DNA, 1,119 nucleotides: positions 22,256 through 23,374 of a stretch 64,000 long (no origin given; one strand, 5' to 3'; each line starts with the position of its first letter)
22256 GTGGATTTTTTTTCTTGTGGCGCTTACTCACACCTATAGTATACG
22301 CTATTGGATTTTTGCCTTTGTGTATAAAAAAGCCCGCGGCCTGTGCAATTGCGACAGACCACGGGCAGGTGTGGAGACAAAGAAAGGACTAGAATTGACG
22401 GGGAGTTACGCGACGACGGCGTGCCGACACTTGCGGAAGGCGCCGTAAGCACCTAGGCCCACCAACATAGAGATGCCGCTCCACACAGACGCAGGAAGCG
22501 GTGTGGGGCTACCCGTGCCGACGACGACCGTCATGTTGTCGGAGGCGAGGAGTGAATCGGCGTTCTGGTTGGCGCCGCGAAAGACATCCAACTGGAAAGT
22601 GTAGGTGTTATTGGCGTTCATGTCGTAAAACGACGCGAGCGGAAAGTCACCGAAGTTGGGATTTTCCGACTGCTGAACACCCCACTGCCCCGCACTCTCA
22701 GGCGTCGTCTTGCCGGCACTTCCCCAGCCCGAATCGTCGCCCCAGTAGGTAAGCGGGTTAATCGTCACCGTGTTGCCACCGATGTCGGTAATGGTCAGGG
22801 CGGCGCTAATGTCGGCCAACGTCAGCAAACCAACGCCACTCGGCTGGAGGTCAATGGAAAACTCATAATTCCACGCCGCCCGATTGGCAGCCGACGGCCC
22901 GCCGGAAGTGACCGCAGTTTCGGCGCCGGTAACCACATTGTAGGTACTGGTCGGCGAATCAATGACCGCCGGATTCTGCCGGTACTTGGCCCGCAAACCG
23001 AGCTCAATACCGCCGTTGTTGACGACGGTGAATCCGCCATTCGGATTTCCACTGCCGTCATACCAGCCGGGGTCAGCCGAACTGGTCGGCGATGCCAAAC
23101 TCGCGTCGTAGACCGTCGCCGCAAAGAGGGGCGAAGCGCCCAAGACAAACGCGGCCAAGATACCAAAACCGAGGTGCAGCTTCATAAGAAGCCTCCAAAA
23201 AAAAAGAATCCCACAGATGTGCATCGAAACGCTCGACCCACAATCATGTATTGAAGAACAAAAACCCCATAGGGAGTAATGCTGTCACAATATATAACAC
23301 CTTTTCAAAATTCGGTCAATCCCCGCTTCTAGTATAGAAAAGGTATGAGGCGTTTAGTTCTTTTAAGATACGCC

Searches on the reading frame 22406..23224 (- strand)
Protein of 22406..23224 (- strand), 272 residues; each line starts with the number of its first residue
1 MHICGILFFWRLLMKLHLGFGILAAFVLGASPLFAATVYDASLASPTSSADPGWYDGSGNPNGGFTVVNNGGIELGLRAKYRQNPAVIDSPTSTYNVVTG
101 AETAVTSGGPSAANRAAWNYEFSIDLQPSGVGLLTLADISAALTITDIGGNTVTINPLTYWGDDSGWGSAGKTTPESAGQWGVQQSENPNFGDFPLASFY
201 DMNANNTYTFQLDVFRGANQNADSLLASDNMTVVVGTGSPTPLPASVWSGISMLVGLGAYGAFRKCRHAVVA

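Call 9: search_protein_families(library=pfam, proteins=[window:22406-23224:-], max_evalue=0.001)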
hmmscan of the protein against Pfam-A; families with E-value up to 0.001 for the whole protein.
window:22406-23224:- (272 aa): 0 families

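Call 14: search_protein_families(library=pfam, proteins=[window:22409-23224:-], max_evalue=10)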
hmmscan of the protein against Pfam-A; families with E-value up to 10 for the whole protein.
window:22409-23224:- (272 aa): 1 family
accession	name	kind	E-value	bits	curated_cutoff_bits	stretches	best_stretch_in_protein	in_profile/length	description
PF21060.3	Reovirus_L2_6th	-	0.045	14.5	27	1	84-150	25-92/98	Reovirus core-spike protein lambda-2 (L2), 6th domain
